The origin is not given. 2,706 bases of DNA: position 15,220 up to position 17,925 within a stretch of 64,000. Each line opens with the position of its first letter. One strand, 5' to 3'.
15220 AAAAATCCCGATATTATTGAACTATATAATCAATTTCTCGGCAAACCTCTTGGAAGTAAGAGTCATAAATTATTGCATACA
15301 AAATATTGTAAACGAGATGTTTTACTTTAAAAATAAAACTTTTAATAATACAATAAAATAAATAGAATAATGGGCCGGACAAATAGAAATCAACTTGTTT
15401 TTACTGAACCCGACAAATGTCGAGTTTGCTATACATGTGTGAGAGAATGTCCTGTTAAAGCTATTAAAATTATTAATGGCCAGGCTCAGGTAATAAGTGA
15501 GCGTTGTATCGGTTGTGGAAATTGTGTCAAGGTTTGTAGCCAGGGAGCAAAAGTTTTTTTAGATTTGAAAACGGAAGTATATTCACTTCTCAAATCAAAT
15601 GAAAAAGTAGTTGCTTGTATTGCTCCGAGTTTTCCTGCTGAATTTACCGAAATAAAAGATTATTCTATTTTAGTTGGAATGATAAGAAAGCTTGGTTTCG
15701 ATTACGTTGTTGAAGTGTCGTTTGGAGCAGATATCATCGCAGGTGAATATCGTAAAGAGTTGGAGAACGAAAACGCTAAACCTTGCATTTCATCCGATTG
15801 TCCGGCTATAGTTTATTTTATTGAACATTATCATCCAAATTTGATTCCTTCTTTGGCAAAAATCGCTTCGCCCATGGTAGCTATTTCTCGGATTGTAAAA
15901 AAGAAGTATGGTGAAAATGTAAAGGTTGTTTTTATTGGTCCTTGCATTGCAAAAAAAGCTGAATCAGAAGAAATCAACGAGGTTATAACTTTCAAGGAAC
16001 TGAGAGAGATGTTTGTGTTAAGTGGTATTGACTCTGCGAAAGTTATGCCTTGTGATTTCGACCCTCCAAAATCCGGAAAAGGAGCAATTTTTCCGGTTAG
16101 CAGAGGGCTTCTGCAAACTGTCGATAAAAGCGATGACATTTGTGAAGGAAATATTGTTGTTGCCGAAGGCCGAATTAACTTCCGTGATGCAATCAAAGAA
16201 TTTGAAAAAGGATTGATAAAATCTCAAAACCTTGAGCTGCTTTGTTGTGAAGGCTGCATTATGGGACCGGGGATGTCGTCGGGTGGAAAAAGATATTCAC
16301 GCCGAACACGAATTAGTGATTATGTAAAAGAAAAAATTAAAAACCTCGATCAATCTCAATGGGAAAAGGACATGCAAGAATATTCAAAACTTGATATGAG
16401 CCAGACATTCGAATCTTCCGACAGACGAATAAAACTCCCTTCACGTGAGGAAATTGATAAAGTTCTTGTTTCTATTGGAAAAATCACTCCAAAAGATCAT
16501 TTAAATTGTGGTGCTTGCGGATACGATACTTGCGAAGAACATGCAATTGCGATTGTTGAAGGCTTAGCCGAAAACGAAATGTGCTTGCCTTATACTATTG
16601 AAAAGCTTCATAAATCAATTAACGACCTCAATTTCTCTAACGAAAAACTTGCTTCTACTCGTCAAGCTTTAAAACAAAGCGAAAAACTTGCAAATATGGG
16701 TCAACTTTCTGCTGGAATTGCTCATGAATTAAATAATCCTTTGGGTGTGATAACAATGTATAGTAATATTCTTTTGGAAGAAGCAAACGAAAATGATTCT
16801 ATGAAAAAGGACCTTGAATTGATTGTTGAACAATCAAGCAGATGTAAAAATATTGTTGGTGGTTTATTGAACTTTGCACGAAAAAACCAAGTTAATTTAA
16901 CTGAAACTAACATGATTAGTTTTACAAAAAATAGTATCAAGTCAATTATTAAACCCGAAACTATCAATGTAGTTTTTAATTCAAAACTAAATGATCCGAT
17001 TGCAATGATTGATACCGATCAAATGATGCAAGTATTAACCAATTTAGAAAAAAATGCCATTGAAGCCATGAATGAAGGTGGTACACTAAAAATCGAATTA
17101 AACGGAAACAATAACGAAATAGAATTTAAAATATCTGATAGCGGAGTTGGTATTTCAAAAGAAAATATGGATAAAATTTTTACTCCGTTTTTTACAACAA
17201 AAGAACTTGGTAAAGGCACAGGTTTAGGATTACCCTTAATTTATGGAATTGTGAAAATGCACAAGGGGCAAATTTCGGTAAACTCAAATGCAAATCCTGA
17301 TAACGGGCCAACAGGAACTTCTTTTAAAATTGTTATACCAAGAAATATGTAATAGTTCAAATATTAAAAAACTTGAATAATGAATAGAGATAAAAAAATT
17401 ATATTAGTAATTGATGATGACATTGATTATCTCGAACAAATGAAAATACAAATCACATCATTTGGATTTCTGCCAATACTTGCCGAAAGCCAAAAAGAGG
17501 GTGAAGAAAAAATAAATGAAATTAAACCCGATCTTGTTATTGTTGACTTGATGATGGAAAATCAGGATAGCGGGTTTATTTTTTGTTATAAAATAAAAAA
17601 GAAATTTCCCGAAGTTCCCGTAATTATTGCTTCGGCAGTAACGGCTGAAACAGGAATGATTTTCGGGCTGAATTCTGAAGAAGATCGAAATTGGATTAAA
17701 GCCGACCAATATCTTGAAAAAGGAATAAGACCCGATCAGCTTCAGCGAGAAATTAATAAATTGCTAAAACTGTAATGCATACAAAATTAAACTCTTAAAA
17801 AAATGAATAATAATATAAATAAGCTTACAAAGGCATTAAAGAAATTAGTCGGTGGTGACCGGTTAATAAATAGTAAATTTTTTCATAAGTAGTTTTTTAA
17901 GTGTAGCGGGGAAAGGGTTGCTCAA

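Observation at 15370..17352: HydS-type sensory hydrogenase domain fused directly to a histidine kinase (putative one-protein H2 sensor-transmitter)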

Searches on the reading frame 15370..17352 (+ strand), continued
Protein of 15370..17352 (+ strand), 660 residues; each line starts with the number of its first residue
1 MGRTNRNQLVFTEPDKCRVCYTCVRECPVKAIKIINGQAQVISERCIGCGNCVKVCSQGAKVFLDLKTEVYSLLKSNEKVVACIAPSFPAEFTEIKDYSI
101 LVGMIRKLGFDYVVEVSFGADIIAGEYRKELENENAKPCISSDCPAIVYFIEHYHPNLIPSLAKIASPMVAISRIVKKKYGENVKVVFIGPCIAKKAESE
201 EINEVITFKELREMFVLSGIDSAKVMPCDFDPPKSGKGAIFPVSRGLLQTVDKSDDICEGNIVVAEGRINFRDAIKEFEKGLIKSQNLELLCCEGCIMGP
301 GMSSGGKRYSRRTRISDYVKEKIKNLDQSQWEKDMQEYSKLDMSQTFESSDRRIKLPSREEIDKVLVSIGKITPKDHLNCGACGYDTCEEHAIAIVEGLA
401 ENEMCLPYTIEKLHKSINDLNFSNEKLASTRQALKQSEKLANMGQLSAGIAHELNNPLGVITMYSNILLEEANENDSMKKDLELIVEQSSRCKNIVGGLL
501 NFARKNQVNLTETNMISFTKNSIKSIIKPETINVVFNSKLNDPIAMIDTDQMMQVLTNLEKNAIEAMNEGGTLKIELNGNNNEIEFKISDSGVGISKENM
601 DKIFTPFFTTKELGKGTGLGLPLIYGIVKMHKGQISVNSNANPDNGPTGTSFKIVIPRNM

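Call 38: search_protein_families(library=pfam, proteins=[L006:3293-5158:-, L006:2091-3275:-, L006:13616-14263:+, L006:16103-17908:+, L003:13535-14185:+, L003:4103-5074:+, L003:5231-5632:+, L003:16012-17730:+, L003:2110-3543:+], max_evalue=0.0001)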
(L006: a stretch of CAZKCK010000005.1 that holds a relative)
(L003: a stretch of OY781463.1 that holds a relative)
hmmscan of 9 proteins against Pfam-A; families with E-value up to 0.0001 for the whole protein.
L006:3293-5158:- (621 aa): 10 families
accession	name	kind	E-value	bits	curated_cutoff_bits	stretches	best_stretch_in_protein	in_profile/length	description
PF02906.19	Fe_hyd_lg_C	-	2.5e-42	145.7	22.1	1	75-303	2-245/245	Iron only hydrogenase large subunit, C-terminal domain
PF04060.18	FeS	-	4.1e-10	39.7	23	1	383-408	6-31/33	Putative Fe-S cluster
PF13237.11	Fer4_10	-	3.5e-09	36.9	25.5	1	4-52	2-52/53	4Fe-4S dicluster domain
PF12837.12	Fer4_6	-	1.1e-07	31.9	25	1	4-26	2-24/24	4Fe-4S binding domain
PF12838.12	Fer4_7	-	5.4e-07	30.4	27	1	11-53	2-49/52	4Fe-4S dicluster domain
PF00037.32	Fer4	-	1e-06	28.7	21.1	1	5-26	2-23/24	4Fe-4S binding domain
PF13187.11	Fer4_9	-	2e-06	28.2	27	1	11-53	2-48/52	4Fe-4S dicluster domain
PF12797.12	Fer4_2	-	2e-06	27.8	24.5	0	4-23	3-22/22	4Fe-4S binding domain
PF25160.1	LdpA_Fe-S-bd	-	3.8e-06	27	27.6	1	16-56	8-42/49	LdpA Fe-S cluster-binding domain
PF14697.11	Fer4_21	-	9.9e-05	22.8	35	1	6-52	3-51/59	4Fe-4S dicluster domain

L006:2091-3275:- (394 aa): 1 family
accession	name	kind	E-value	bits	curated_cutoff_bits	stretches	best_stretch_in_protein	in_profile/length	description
PF07228.17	SpoIIE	-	2.7e-07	31.2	25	1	34-228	2-189/192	Stage II sporulation protein E (SpoIIE)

L006:13616-14263:+ (215 aa): 3 families
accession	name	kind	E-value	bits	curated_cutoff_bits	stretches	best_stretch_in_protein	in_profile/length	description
PF02629.25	CoA_binding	-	5.3e-21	75.6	22.3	1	88-182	4-96/97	CoA binding domain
PF06971.19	Put_DNA-bind_N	-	1.8e-11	44.4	27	1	10-56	2-48/49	Putative DNA-binding protein N-terminus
PF01408.29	GFO_IDH_MocA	-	1.7e-09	38.9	24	1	89-188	2-98/120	Oxidoreductase family, NAD-binding Rossmann fold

L006:16103-17908:+ (601 aa): 2 families
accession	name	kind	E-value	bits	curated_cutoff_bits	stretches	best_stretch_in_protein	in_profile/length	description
PF00501.34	AMP-binding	-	1.2e-70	238.7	29.9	1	40-420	25-384/384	AMP-binding enzyme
PF23562.2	AMP-binding_C_3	-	5.4e-10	40.1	20.8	1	461-593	5-122/124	AMP-binding enzyme C-terminal domain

L003:13535-14185:+ (216 aa): 3 families
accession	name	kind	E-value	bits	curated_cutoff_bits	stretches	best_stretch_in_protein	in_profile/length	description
PF02629.25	CoA_binding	-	2.8e-17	63.7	22.3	1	89-182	5-96/97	CoA binding domain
PF06971.19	Put_DNA-bind_N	-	5.8e-12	45.9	27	1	10-56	2-48/49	Putative DNA-binding protein N-terminus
PF01408.29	GFO_IDH_MocA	-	3e-07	31.6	24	1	89-175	2-88/120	Oxidoreductase family, NAD-binding Rossmann fold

L003:4103-5074:+ (323 aa): 1 family
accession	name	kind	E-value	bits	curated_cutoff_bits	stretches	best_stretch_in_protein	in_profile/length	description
PF01207.24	Dus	-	1.1e-30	107.3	20.4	1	10-301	2-292/311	Dihydrouridine synthase (Dus)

L003:5231-5632:+ (133 aa): 0 families

L003:16012-17730:+ (572 aa): 3 families
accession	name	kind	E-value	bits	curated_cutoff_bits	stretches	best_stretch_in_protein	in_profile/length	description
PF00128.31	Alpha-amylase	-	6.5e-60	204.1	22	1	65-459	17-394/446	Alpha amylase, catalytic domain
PF23915.1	SusG_C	-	3e-06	27.9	27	1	510-567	1-60/62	Alpha-amylase SusG C-terminal domain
PF16657.11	Malt_amylase_C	-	7.8e-06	26.3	27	1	502-559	5-62/75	Maltogenic Amylase, C-terminal domain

L003:2110-3543:+ (477 aa): 2 families
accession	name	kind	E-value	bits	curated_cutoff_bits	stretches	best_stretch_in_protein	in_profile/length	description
PF01609.27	DDE_Tnp_1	-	3.8e-08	33.8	23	1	215-382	59-189/200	Transposase DDE domain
PF13546.12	DDE_5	-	1.4e-05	25.2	27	1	120-296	79-234/272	DDE superfamily endonuclease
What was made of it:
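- Related loci add a Rex NADH/NAD+ sensor to the same cluster (call 38), so redox inputs are being integrated there.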

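Call 42: search_protein_families(library=ncbifam, proteins=[window:15370-17352:+], max_evalue=0.00001)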
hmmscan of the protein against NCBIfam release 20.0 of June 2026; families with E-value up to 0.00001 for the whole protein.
window:15370-17352:+ (660 aa): 100 families (the best 25 are shown)
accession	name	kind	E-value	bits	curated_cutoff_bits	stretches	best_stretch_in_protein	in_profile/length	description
TIGR04105.1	FeFe_hydrog_B1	subfamily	3e-54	184.4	450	2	23-302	166-458/462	monomeric [FeFe] hydrogenase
NF008468.0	PRK11360.1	equivalog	9.8e-52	176.1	646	1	429-659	382-609/616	two-component system sensor histidine kinase AtoS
NF007688.0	PRK10364.1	equivalog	1.2e-44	152.8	479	1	431-659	228-452/460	two-component system sensor histidine kinase ZraS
NF046020.1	HisKinCckABruc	equivalog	1.9e-41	141.9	1000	1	432-659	469-708/868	cell cycle histidine kinase CckA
NF010411.0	PRK13837.1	equivalog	6.1e-39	133.7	647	1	431-658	438-675/828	two-component system VirA-like sensor kinase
NF047497.1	HK_LIC_12097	equivalog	1.4e-34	119.4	500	1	438-642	145-356/367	LIC_12097 family sensor histidine kinase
NF046026.1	HisKinCckACaul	equivalog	9.3e-34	116.5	1000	1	429-658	288-532/678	cell cycle histidine kinase CckA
NF053867.1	SprKinKinDBac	equivalog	2e-33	115.6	775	1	436-657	279-496/500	sporulation kinase KinD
NF038348.1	T2SS_HK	subfamily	1.2e-32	113.1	450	2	486-657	405-572/574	histidine kinase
NF046044.1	PnpS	equivalog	2.8e-31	108.9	400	1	448-657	175-390/390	two-component system histidine kinase PnpS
TIGR02512.1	FeFe_hydrog_A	subfamily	6.8e-31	107.5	405.95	1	12-250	4-288/375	[FeFe] hydrogenase, group A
NF033092.0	HK_WalK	equivalog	2.3e-30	105.7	725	1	446-657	375-593/594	cell wall metabolism sensor histidine kinase WalK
NF047466.1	hybrid_RR_LvrB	exception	4.9e-30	104.9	500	1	431-642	140-365/377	hybrid histidine kinase/response regulator LvrB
NF010076.0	PRK13557.1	subfamily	7e-30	103.9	631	1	430-642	150-383/540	histidine kinase famiy protein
NF033792.0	ActS_PrrB_HisK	equivalog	7.2e-28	97.6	350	1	425-658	184-419/423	ActS/PrrB/RegB family redox-sensitive histidine kinase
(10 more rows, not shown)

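Call 62: predict_structure(alignment_id=A4)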
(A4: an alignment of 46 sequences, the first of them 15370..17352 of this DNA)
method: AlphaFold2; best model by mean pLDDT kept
length: 660 residues; sequences in the alignment: 46
mean_pLDDT: 77.0   pTM: 0.59
mean pLDDT of the five models: 77.0, 76.0, 74.3, 72.8, 70.7
residues with pLDDT >= 90: 156; 70-90: 339; 50-70: 90; < 50: 75
segments of 3 or more residues with pLDDT < 50: 1-4, 242-246, 255-259, 420-457, 499-506, 606-613, 615-619
pLDDT, mean of each block of 10 residues (from residue 1): 58 78 78 78 79 81 91 94 91 90 97 93 84 79 82 88 90 95 95 84 92 96 93 78 49 49 72 87 82 59 65 82 87 91 89 81 91 82 81 87 76 56 41 30 33 46 61 74 64 52 57 90 81 90 86 83 81 92 91 79 54 47 71 84 86 86
secondary structure, 60 per line:
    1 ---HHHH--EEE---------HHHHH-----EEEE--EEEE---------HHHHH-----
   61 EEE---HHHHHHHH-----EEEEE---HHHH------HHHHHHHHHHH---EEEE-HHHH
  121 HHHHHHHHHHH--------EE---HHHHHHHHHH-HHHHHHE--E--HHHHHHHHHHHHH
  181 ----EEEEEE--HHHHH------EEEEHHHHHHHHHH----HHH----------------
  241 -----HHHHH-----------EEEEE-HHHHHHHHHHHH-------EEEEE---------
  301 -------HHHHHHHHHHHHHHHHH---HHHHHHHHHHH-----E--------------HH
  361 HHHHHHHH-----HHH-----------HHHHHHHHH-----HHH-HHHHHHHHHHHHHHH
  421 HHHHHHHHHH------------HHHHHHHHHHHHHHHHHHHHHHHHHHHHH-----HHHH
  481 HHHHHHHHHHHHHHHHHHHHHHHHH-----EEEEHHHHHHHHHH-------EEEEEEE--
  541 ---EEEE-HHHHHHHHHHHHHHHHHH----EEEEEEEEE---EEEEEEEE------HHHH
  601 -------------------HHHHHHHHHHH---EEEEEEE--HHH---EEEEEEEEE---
elements in order (helices of 4 or more, strands of 3 or more residues): H4-7 E10-12 H22-26 E32-35 E38-41 H51-55 E61-63 H67-74 E80-84 H88-91 H98-108 E112-115 H117-131 H145-154 H156-161 H168-180 E185-190 H193-197 E204-207 H208-217 H246-250 E262-266 H268-279 E287-291 H308-324 H328-338 H359-368 H388-396 H406-430 H443-471 H477-505 E511-514 H515-524 E532-538 E544-547 H549-566 E571-579 E583-590 H597-600 H620-630 E634-640 E649-657
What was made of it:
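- The continuous coiled coil is therefore inferred from sequence periodicity and not from the model (call 62).
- Tried and rejected: AF2 monomer model: it does not resolve the linker-DHp junction (pLDDT 30-46 across 420-457), so it cannot confirm a continuous helix (call 62).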

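Call 65: fold_search(model_id=the predicted structure, library=pdb)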
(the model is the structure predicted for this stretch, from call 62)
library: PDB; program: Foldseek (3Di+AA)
matches with E <= 10: 779; with E <= 0.001: 412
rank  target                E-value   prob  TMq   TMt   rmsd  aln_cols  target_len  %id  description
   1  8a6t_A                1.4e-21  1.00  0.45  0.51   4.8       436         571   25  Cryo-EM structure of the electron bifurcating Fe-Fe hydrogenase HydABC complex from Thermoanaerobacter kivui in the re (released 2023-02-15)
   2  8zqd_A                1.3e-19  1.00  0.43  0.45   5.1       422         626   22  Anaerobically isolated active [FeFe]-hydrogenase CbA5H (released 2025-01-01)
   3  8ryh                  3.8e-19  1.00  0.45  0.61   5.6       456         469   21  Desulfovibrio desulfuricans [FeFe]-hydrogenase variant with both subunits linked by a linker peptide derived from a grou (released 2025-02-19)
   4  9gnk                  6.2e-19  1.00  0.44  0.59   6.0       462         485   22  Desulfovibrio desulfuricans [FeFe]-hydrogenase variant with both subunits linked by a 13 amino acid linker peptide deriv (released 2025-09-24)
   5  9f46_B                1.5e-18  1.00  0.43  0.45   4.5       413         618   23  crystal structure of apo-[FeFe]-hydrogenase CbA5H from Clostridium beijerinckii (released 2024-12-18)
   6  8ru6                  1.5e-18  1.00  0.45  0.59   6.2       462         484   21  Desulfovibrio desulfuricans [FeFe]-hydrogenase variant with both subunits linked by a 4 amino acid linker peptide derive (released 2025-02-12)
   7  9gbu_A                2.1e-18  1.00  0.45  0.60   6.0       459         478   21  Desulfovibrio desulfuricans [FeFe]-hydrogenase variant with both subunits linked by a 13 amino acid linker peptide der (released 2025-08-13)
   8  7p8n_a                2.4e-18  1.00  0.41  0.42   6.8       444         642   23  TmHydABC- T. maritima hydrogenase with bridge closed (released 2022-09-14)
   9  9f46_A                2.7e-18  1.00  0.43  0.45   4.5       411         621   22  crystal structure of apo-[FeFe]-hydrogenase CbA5H from Clostridium beijerinckii (released 2024-12-18)
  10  9gbu_B                6.4e-18  1.00  0.45  0.60   5.8       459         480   22  Desulfovibrio desulfuricans [FeFe]-hydrogenase variant with both subunits linked by a 13 amino acid linker peptide der (released 2025-08-13)
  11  6gly_B                1.1e-17  1.00  0.43  0.48   4.5       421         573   23  [FeFe]-hydrogenase CpI from Clostridium pasteurianum, variant C299A (released 2018-11-07)
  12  6gm3_B                1.2e-17  1.00  0.42  0.48   4.6       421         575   22  [FeFe]-hydrogenase CpI from Clostridium pasteurianum, variant R286A (released 2018-11-07)
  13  7q4w_A                2.6e-17  1.00  0.45  0.50   4.7       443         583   22  CryoEM structure of electron bifurcating Fe-Fe hydrogenase HydABC complex A. woodii in the oxidised state (released 2023-02-15)
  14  5la3_A                2.7e-17  1.00  0.44  0.50   4.6       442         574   21  [FeFe]-hydrogenase CpI from Clostridium pasteurianum, variant E279A (released 2017-06-21)
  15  6gm3_A                2.9e-17  1.00  0.44  0.50   4.6       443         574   22  [FeFe]-hydrogenase CpI from Clostridium pasteurianum, variant R286A (released 2018-11-07)
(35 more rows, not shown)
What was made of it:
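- On [FeFe]-hydrogenase superfamily (H-cluster domain): Foldseek probability 1.0 to HydA, CbA5H, DdH and CpI (call 65).
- Fold: the AF2 H-domain has pLDDT about 90, and Foldseek gives probability 1.0 to [FeFe]-hydrogenases, with a ZraS kinase match for the C-terminal half (calls 62, 65).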

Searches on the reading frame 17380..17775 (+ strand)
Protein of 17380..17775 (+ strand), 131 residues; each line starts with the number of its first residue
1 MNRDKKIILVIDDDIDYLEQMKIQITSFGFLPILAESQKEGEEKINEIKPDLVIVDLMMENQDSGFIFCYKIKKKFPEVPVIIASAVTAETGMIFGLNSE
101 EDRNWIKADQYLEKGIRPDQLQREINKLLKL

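Call 6: search_protein_families(library=pfam, proteins=[window:17380-17775:+], max_evalue=0.01)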
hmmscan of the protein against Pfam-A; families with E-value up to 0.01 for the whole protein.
window:17380-17775:+ (131 aa): 1 family
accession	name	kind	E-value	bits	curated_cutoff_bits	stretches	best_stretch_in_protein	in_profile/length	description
PF00072.30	Response_reg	-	9e-14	52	30.2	1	8-125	1-110/111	Response regulator receiver domain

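Call 42: search_protein_families(library=ncbifam, proteins=[window:17380-17775:+], max_evalue=0.00001)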
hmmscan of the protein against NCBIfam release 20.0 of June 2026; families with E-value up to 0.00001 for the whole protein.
window:17380-17775:+ (131 aa): 33 families (the best 25 are shown)
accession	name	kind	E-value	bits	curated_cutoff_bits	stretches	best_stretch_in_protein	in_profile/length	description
TIGR02154.1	PhoB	equivalog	8.9e-13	48.1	296.2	1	6-103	3-101/226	phosphate regulon transcriptional regulator PhoB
NF045944.1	ResRegRpaBCyano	equivalog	2e-12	47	330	1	9-130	1-113/229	response regulator transcription factor RpaB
NF040689.1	MtrAB_MtrA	equivalog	3.7e-12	46.1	300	1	8-123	1-107/219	MtrAB system response regulator MtrA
NF011695.0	PRK15115.1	equivalog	1.1e-10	40.9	763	1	3-87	4-87/445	two-component system response regulator GlrR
NF007005.1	PRK09468.1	equivalog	1.2e-10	41.3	331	1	5-129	3-119/237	osmolarity response regulator transcription factor OmpR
NF040534.1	resp_reg_YycF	equivalog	1.2e-10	41.1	340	1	7-102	2-95/231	response regulator YycF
NF053854.1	RespRegPhoBBctds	equivalog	2e-10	40.4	270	1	8-114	1-100/225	two-component system response regulator PhoB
NF045914.1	RespRegNblR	equivalog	7.8e-10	38.7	300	1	5-126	6-119/228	response regulator transcription factor NblR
NF045717.1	DVU0259_DivK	exception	1.3e-09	38.3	160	1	6-91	3-89/117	DVU0259 family response regulator domain-containing protein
TIGR03787.1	marine_sort_RR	equivalog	2.2e-09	37.1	335.7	1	8-129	3-118/227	proteobacterial dedicated sortase system response regulator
NF007689.0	PRK10365.1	equivalog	3.3e-09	36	760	1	1-127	1-119/441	sigma-54-dependent response regulator transcription factor ZraR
NF008296.0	PRK11083.1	equivalog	4.2e-09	36.1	273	1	5-130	3-119/228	two-component system response regulator CreB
NF007546.0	PRK10161.1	equivalog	1e-08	35.1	471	1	7-126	4-117/229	phosphate response regulator transcription factor PhoB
NF041832.1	near_NosP_CTERM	subfamily_domain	3.6e-08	32.9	400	1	5-128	251-369/370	NahK/ErcS family hybrid sensor histidine kinase/response regulator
NF007982.1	PRK10710.1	equivalog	4.9e-08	32.8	380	1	5-129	7-122/235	envelope stress response regulator BaeR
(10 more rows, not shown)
